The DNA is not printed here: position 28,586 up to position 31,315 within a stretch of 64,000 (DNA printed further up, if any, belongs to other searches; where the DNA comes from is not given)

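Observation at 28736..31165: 809-aa protein made almost entirely of roughly 30-aa helical repeats with alternating W-type and C-type units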

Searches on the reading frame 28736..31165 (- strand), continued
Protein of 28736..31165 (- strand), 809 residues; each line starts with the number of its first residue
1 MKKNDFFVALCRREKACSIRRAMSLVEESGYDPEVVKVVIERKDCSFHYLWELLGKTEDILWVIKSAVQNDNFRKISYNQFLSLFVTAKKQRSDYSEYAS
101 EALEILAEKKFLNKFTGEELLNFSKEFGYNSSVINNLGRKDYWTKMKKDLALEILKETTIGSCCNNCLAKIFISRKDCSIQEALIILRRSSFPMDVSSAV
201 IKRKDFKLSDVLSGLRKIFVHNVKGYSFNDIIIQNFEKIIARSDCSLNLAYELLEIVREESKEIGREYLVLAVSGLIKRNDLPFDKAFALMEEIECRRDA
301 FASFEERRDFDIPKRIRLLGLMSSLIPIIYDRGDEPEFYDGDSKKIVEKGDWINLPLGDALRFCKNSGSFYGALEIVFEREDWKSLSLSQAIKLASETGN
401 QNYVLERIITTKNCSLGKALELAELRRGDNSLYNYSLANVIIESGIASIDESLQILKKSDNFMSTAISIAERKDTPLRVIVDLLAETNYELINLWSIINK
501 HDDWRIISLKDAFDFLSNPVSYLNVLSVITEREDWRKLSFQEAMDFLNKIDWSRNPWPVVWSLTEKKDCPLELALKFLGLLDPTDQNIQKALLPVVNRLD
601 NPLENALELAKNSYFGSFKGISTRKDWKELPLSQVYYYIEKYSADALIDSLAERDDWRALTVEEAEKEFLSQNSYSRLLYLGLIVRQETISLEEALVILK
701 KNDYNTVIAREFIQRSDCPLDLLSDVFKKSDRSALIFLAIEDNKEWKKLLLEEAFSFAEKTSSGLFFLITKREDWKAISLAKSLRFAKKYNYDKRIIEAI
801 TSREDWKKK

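Call 31: fold_search(model_id=the predicted structure, library=pdb)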
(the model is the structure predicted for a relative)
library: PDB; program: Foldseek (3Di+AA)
matches with E <= 10: 991; with E <= 0.001: 9
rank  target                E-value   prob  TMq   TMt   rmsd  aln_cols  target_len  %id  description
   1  8cdj_D                1.7e-04  1.00  0.21  0.21  30.5       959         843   11  CAND1 b-hairpin++-SCF-SKP2 CAND1 rolling SCF engaged (released 2023-04-19)
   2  4buj_F                2.0e-04  1.00  0.13  0.10  35.0       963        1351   12  Crystal structure of the S. cerevisiae Ski2-3-8 complex (released 2013-08-28)
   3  8ga7                  3.7e-04  0.72  0.06  0.08  37.5       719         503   13  Geometrically programmable nanomaterial construction using regularized protein building blocks (released 2024-03-13)
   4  9hvq_Q                4.3e-04  0.97  0.12  0.11  36.6       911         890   13  Structure of the transcribing Pol II-DSIF-PAF-SPT6-RECQL5 complex (released 2025-07-16)
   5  4buj_B                4.4e-04  1.00  0.15  0.11  35.0       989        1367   12  Crystal structure of the S. cerevisiae Ski2-3-8 complex (released 2013-08-28)
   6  8bbg_D                4.8e-04  1.00  0.18  0.13  29.0       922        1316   11  Structure of the IFT-A complex; anterograde IFT-A train model (released 2022-12-21)
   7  8cmk_A                4.8e-04  0.99  0.16  0.15  22.3       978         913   12  Transportin-3 TNPO3 in complex with RSY region of CIRBP (released 2024-03-06)
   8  9hfl_A                6.3e-04  0.99  0.16  0.14  22.0      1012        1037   12  Cryo-EM structure of the human snRNA export complex comprising CBC-PHAX-CRM1-RanGTP and capped-RNA (released 2025-07-16)
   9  8fgw_D                7.3e-04  0.99  0.15  0.11  35.1       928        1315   13  Human IFT-A complex structures provide molecular insights into ciliary transport (released 2023-02-22)
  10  6gx9_A                1.2e-03  0.97  0.14  0.13  24.4       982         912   12  Crystal structure of the TNPO3 - CPSF6 RSLD complex (released 2019-03-13)
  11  5dif_C                1.3e-03  0.99  0.16  0.15  21.4       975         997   12  Crystal Structure of CPEB4 NES Peptide in complex with CRM1-Ran-RanBP1 (released 2015-09-16)
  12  8cwy_A                1.3e-03  0.60  0.07  0.08  28.4       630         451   12  Accurate computational design of genetically encoded 3D protein crystals (released 2023-11-01)
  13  7zbz_D                1.4e-03  1.00  0.22  0.18  28.6       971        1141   12  CAND1 delhairpin-SCF-SKP2 CAND1 partly engaged SCF partly rocked (released 2023-04-19)
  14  8q9t_E                1.5e-03  0.96  0.13  0.11  38.1       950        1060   12  CryoEM structure of a S. Cerevisiae Ski238 complex bound to RNA (released 2023-11-29)
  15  9ogb_A                1.5e-03  1.00  0.20  0.17  22.5      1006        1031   11  Cryo-EM structure of human exportin-1 conjugated with selinexor and bound to yeast RAN-GTP and human ASB8-ELOB/C (released 2025-11-26)
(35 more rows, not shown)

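Call 42: list_cluster_members(proteins=[P0011, P0015, P0016, P0017, P0019, P0020, P0010, P0007, P0008, P0021])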
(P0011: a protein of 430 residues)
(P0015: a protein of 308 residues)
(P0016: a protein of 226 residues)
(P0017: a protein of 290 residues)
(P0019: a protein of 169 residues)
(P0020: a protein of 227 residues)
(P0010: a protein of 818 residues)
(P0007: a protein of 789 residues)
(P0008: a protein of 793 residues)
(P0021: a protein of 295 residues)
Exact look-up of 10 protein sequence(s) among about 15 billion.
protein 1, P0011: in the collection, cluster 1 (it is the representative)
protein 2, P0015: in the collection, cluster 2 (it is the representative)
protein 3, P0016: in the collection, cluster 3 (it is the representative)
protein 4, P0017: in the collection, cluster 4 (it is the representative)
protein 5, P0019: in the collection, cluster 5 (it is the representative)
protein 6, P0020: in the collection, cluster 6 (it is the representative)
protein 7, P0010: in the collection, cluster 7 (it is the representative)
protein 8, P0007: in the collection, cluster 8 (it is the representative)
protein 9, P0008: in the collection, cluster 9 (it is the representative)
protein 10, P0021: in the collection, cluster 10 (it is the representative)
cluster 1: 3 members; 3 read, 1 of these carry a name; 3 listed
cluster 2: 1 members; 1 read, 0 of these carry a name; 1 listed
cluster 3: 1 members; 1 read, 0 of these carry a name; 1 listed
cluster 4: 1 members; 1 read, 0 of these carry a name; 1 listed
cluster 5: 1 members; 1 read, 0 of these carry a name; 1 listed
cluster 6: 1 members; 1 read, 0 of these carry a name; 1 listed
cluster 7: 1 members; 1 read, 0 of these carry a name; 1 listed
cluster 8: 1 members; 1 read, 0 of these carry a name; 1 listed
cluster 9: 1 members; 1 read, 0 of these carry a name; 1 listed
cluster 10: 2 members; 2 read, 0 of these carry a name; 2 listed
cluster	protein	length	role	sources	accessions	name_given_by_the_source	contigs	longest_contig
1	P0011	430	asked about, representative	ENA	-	-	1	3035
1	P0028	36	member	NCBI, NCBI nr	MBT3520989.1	MAG: sugar ABC transporter permease, partial [Gammaproteobacteria bacterium] | sugar ABC transporter permease [Gammaproteobacteria bacterium]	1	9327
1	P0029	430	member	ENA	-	-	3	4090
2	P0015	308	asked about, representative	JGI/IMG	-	-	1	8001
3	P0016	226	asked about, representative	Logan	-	-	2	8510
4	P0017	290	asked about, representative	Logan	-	-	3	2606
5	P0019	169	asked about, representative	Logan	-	-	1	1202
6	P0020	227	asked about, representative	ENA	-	-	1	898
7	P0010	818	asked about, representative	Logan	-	-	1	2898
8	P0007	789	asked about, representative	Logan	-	-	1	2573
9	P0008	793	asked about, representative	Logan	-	-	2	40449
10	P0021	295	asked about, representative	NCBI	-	-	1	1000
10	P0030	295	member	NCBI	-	-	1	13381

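Call 43: find_encoding_contigs(protein=P0016, flank=5000, max_places=2)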
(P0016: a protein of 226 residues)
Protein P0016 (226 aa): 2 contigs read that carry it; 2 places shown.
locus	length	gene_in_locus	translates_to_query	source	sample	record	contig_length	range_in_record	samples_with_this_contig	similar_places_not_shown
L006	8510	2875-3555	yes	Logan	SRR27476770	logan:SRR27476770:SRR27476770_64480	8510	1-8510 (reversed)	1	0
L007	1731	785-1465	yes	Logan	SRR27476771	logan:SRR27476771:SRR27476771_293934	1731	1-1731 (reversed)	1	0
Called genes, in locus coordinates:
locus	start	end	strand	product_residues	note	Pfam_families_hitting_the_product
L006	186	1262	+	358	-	PF02195:ParB_N, PF17762:HTH_ParB, PF23552:ParB_C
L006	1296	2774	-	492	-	PF13328:HD_4, PF01966:HD, PF04607:RelA_SpoT, PF02824:TGS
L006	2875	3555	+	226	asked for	-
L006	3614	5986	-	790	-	PF01751:Toprim, PF13662:Toprim_4 (faint), PF01131:Topoisom_bac, PF01396:Zn_ribbon_Top1, PF13368:Toprim_C_rpt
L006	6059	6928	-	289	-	PF02481:DNA_processg_A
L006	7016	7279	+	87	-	-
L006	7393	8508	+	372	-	?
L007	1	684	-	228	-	?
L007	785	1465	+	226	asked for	-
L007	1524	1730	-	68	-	?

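Call 44: find_encoding_contigs(protein=P0015, flank=5000, max_places=2)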
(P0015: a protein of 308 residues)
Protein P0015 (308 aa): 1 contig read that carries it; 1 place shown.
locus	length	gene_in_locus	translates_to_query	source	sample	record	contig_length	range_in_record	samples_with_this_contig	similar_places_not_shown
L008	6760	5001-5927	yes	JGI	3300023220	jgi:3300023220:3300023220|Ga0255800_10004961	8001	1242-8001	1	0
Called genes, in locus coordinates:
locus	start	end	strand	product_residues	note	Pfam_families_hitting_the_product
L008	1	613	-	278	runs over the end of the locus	-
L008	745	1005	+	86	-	-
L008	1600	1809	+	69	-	-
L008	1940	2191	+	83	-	-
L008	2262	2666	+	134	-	-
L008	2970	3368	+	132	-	-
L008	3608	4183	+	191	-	-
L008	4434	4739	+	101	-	-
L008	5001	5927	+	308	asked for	-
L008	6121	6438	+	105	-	-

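Call 45: find_encoding_contigs(protein=P0008, flank=8000, max_places=2)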
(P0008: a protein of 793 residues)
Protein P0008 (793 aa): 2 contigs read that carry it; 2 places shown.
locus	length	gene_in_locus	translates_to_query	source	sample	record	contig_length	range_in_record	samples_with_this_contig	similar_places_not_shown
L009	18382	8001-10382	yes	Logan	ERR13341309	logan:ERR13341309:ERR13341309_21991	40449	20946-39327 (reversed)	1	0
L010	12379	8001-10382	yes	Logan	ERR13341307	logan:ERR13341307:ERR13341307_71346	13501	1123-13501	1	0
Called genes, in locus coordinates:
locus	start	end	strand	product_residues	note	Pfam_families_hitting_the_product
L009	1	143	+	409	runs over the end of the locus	-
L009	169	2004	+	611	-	PF13175:AAA_15, PF13304:AAA_21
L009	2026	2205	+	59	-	PF14373:Imm_superinfect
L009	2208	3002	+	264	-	PF08378:NERD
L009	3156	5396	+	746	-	PF03235:GmrSD_N, PF07510:GmrSD_C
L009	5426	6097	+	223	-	-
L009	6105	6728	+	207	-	PF00156:Pribosyltran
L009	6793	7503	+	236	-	-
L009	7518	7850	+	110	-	-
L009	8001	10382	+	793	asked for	-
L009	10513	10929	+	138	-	PF03330:DPBB_1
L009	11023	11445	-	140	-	-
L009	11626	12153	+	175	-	PF01931:NTPase_I-T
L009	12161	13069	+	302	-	PF01368:DHH, PF02833:DHHA2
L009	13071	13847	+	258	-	PF00459:Inositol_P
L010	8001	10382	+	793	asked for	-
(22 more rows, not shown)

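Call 46: find_encoding_contigs(protein=P0030, flank=7000, max_places=2)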
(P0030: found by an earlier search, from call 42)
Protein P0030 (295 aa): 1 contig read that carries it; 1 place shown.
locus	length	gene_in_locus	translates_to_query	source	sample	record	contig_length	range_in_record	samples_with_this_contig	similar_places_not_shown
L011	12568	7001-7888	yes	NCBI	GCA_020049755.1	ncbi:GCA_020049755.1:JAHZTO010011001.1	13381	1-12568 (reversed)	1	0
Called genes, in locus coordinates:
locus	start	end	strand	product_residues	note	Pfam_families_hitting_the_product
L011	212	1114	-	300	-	PF01745:IPT, PF01715:IPPT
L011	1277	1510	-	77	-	-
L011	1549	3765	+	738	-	PF16389:DUF4998 (faint), PF00041:fn3, PF23376:Fn3_VIN3 (faint), PF25059:FN3_DSCAM-DSCAML_C (faint), PF26586:Fn3_R-PTP-O (faint), PF00041:fn3, PF16656:Pur_ac_phosph_N, PF01471:PG_binding_1 (weak), +3 more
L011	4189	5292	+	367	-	PF02195:ParB_N, PF17762:HTH_ParB, PF23552:ParB_C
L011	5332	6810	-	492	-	PF13328:HD_4, PF01966:HD, PF04607:RelA_SpoT, PF02824:TGS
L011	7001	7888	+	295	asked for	-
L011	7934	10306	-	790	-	PF01751:Toprim, PF13662:Toprim_4 (faint), PF01131:Topoisom_bac, PF01396:Zn_ribbon_Top1, PF13368:Toprim_C_rpt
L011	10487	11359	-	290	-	PF02481:DNA_processg_A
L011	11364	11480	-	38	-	-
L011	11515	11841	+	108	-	-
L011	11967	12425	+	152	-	-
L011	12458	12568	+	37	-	?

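Call 47: find_related_loci(query=A1, collection=genome_contigs, flank=8000)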
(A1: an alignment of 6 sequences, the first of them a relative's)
Query A1 (809 aa) in genome_contigs; peptide patterns used: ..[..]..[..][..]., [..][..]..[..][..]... (x = any residue, [..] = any of these).
42 stretches matched a pattern; 1 encode a relative of the query (tblastn E <= 1e-3); 1 distinct loci.
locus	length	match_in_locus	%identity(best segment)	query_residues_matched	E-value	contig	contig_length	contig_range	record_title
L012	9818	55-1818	43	193-793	2e-145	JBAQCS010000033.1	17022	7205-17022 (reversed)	MAG: Patescibacteria group bacterium isolate MFD12010_ilm_asm_bin15 k127_63967, whole genome shotgun sequence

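Call 58: find_homologous_proteins(query=P0011, max_evalue=0.001)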
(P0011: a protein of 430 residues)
Query P0011 (430 aa): 1 proteins with E <= 0.001 among 8000 candidates.
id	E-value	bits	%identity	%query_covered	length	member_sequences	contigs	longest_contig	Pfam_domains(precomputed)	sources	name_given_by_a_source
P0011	4.2e-269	910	100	100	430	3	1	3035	PF25375.1,PF00571.34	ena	-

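Call 60: search_protein_families(library=phrogs, proteins=[P0001, P0011, P0017], max_evalue=0.1)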
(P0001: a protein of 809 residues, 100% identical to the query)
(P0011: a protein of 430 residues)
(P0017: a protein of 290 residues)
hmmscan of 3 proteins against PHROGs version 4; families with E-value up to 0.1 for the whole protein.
P0001 (809 aa): 0 families

P0011 (430 aa): 8 families
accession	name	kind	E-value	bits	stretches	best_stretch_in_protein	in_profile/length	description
phrog_2963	-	unknown function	1.5e-06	28.8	0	53-83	6-33/46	-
phrog_23441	-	unknown function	3.7e-05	24.6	0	120-141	19-40/61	-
phrog_16505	-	unknown function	5.7e-05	24.1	0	376-389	35-48/52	-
phrog_10677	-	unknown function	0.00036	21.6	0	131-160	26-54/60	-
phrog_20606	-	unknown function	0.0015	19.5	0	124-152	22-47/55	-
phrog_18567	-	unknown function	0.0063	17.4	0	172-200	54-82/83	-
phrog_8306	-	unknown function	0.028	15.8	0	168-208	17-58/135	-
phrog_17193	-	connector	0.057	14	0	29-73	190-236/250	tail completion or Neck1 protein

P0017 (290 aa): 3 families
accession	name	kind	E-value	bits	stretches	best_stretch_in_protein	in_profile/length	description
phrog_1293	-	tail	0.0024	16.7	1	89-200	960-1069/1424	tail length tape measure protein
phrog_12579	-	unknown function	0.041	14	1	91-200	144-224/545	-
phrog_1893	-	unknown function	0.055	14.4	0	145-181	54-90/118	-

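Call 61: search_protein_families(library=padloc, proteins=[P0001, P0011, P0017], max_evalue=0.1)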
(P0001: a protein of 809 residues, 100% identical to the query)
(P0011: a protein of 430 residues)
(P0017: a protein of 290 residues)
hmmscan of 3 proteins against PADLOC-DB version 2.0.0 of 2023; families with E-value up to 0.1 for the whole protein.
P0001 (809 aa): 0 families

P0011 (430 aa): 0 families

P0017 (290 aa): 0 families

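Call 82: search_protein_families(library=phrogs, proteins=[L008:745-1005:+, L008:1600-1809:+, L008:1940-2191:+, L008:2262-2666:+, L008:2970-3368:+, L008:3608-4183:+, L008:4434-4739:+, L008:6121-6438:+, L008:1-613:-], max_evalue=0.001)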
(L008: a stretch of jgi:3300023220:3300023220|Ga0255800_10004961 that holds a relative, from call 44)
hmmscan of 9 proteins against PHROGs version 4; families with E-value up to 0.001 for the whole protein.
L008:745-1005:+ (86 aa): 0 families

L008:1600-1809:+ (69 aa): 0 families

L008:1940-2191:+ (83 aa): 0 families

L008:2262-2666:+ (134 aa): 0 families

L008:2970-3368:+ (132 aa): 0 families

L008:3608-4183:+ (191 aa): 0 families

L008:4434-4739:+ (101 aa): 0 families

L008:6121-6438:+ (105 aa): 0 families

L008:1-613:- (204 aa): 0 families
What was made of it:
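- Tried and rejected: PHROGs hit none of its 9 neighbours (call 82).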

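Call 86: list_cluster_members(proteins=[P0018, P0022, P0023, P0024, P0025, P0026, P0027, P0012, P0009, P0002])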
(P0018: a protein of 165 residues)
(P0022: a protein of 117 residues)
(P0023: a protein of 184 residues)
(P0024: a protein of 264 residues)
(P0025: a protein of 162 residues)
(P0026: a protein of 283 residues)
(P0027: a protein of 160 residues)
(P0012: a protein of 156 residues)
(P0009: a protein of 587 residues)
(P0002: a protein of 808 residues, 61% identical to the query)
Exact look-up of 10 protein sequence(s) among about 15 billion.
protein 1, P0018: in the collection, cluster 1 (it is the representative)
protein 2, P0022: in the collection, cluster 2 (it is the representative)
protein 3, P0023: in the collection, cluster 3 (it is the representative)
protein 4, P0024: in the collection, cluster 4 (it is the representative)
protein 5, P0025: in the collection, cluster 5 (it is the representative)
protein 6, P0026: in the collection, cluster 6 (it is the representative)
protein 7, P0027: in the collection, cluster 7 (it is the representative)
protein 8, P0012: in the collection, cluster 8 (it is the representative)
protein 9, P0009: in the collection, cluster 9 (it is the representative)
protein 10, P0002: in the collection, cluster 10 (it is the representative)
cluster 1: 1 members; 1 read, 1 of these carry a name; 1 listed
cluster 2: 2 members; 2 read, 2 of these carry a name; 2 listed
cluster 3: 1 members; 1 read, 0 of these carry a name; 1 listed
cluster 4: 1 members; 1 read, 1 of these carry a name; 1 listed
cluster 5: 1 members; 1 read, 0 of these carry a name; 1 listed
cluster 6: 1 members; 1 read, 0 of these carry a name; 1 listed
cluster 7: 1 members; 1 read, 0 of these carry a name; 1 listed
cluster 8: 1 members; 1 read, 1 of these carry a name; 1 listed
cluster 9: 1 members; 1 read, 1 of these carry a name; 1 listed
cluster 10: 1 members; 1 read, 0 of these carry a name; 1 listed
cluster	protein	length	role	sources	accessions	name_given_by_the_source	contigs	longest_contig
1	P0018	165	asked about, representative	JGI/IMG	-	hypothetical protein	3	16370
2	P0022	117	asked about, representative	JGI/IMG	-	hypothetical protein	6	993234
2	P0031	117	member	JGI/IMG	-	hypothetical protein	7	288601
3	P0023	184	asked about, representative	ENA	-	-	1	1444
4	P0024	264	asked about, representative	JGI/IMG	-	hypothetical protein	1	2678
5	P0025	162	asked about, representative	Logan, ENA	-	-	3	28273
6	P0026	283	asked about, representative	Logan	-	-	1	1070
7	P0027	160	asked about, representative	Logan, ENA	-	-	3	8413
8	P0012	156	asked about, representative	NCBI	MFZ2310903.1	MAG: hypothetical protein WAW11_05160, partial [Patescibacteria group bacterium]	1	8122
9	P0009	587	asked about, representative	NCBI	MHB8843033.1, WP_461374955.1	MAG: hypothetical protein ACYC56_14805, partial [Candidatus Aquicultor sp.]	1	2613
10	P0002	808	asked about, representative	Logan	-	-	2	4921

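Call 87: find_encoding_contigs(protein=P0022, flank=8000, max_places=3)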
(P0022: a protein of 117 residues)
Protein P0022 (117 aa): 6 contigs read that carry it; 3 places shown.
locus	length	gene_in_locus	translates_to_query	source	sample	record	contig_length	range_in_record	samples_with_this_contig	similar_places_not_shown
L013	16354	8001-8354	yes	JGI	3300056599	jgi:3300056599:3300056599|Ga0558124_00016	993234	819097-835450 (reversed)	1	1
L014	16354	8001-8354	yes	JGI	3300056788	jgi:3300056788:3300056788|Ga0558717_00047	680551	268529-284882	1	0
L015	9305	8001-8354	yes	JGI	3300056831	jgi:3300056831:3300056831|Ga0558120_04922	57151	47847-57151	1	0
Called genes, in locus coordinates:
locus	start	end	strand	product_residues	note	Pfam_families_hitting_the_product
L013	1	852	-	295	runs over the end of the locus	PF02661:Fic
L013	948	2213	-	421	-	PF02403:Seryl_tRNA_N, PF00587:tRNA-synt_2b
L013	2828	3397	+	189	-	PF03352:Adenine_glyco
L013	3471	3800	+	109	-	PF04993:TfoX_N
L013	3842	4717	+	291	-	PF02481:DNA_processg_A, PF17782:WHD_DprA (weak)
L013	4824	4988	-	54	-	-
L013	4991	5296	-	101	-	-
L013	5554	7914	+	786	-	PF01751:Toprim, PF01131:Topoisom_bac, PF01396:Zn_ribbon_Top1, PF13368:Toprim_C_rpt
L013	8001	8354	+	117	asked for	-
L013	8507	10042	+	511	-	PF13328:HD_4, PF01966:HD, PF04607:RelA_SpoT, PF02824:TGS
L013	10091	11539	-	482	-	PF02195:ParB_N, PF17762:HTH_ParB, PF23552:ParB_C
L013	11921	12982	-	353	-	-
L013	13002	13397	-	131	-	PF13473:Cupredoxin_1 (weak)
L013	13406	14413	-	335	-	PF00403:HMA, PF13386:DsbD_2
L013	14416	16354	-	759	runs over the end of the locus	PF00403:HMA, PF00122:E1-E2_ATPase, PF00702:Hydrolase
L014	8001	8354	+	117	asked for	-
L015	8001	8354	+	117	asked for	-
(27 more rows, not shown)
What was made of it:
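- Short relatives vary in repeat number (117, 226 and 295 aa) at one syntenic slot (calls 43, 46, 87).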
